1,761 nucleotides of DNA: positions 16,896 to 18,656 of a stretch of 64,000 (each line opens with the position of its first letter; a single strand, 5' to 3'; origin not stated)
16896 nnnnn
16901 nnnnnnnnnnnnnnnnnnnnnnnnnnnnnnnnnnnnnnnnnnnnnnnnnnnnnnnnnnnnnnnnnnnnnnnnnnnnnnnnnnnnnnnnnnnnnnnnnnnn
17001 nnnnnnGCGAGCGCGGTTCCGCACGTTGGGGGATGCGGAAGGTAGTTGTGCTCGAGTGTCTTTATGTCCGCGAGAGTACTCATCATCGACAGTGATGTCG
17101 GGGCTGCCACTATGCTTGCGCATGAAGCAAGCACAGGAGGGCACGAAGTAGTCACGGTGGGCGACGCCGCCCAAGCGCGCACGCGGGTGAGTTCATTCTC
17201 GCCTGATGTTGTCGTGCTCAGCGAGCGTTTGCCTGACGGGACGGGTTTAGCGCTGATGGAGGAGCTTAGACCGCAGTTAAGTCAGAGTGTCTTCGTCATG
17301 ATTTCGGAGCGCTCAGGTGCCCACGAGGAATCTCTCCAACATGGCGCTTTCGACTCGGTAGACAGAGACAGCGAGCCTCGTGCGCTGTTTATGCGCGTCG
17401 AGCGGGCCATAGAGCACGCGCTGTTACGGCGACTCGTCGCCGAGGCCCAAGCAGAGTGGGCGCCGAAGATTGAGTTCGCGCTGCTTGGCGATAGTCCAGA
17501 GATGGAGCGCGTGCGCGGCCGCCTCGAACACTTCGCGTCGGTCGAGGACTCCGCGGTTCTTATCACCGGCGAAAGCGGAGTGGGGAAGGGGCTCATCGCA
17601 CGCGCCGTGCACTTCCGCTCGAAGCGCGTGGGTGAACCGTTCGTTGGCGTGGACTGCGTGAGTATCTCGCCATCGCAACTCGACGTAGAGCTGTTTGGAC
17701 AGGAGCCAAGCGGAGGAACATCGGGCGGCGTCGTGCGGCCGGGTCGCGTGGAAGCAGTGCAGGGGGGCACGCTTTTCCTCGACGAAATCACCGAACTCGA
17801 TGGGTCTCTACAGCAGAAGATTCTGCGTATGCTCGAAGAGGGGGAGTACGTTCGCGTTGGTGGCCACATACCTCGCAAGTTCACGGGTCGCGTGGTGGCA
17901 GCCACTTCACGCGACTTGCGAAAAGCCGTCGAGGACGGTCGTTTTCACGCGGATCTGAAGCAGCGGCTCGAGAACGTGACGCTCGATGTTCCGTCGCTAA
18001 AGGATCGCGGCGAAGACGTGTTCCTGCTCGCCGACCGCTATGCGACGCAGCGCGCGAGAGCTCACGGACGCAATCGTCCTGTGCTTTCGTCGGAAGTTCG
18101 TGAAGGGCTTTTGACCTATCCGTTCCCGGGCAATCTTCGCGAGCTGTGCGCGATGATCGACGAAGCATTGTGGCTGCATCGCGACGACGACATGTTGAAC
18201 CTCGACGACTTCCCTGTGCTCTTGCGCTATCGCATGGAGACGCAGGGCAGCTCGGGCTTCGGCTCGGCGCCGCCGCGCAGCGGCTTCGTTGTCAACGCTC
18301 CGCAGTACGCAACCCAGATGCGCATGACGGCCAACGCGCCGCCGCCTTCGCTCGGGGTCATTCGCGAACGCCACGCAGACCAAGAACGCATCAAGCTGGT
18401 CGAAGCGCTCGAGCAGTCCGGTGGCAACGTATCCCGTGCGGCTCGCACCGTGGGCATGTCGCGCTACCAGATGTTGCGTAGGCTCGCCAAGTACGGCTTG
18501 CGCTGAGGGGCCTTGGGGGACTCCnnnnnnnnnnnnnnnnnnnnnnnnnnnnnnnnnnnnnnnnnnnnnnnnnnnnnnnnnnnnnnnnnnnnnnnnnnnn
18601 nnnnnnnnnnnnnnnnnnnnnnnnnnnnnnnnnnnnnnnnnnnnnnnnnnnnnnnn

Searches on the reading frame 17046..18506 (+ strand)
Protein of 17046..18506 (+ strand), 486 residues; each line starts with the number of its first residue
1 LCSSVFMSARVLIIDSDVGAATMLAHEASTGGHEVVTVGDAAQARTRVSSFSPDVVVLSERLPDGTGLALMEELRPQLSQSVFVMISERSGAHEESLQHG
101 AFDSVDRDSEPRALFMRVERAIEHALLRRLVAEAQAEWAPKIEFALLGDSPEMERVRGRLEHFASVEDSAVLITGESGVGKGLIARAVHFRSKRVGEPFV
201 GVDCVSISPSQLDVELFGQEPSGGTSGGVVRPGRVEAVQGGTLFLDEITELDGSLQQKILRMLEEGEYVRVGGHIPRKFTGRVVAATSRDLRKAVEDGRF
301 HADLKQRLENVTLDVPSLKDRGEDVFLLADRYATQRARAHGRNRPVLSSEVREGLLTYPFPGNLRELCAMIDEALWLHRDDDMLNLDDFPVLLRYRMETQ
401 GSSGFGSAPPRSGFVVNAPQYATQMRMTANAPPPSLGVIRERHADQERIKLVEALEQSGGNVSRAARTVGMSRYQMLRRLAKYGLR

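Call 13: search_protein_families(library=pfam, proteins=[window:17046-18506:+], max_evalue=0.001)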
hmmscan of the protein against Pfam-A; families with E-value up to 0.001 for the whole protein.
window:17046-18506:+ (486 aa): 8 families
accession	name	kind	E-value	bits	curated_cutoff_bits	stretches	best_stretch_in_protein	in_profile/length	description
PF00158.32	Sigma54_activat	-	6.6e-45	153.2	20.2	1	147-313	2-167/168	Sigma-54 interaction domain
PF14532.12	Sigma54_activ_2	-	1e-18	68.3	25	1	147-318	1-138/138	Sigma-54 interaction domain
PF25601.1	AAA_lid_14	-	2.3e-13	50.2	27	1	319-400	1-81/87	AAA+ ATPase lid domain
PF02954.25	HTH_8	-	2.1e-10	40.6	22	1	445-483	4-42/42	Bacterial regulatory protein, Fis family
PF00072.30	Response_reg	-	3.9e-09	37.1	30.2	1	11-118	1-110/111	Response regulator receiver domain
PF01078.27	Mg_chelatase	-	0.00021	21.2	20.3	0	227-267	94-134/207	Magnesium chelatase, subunit ChlI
PF07728.20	AAA_5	-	0.00052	20.5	22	0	171-275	2-104/139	AAA domain (dynein-related subfamily)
PF13191.12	AAA_16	-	0.00089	20.2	32.6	0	150-220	6-82/167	AAA ATPase domain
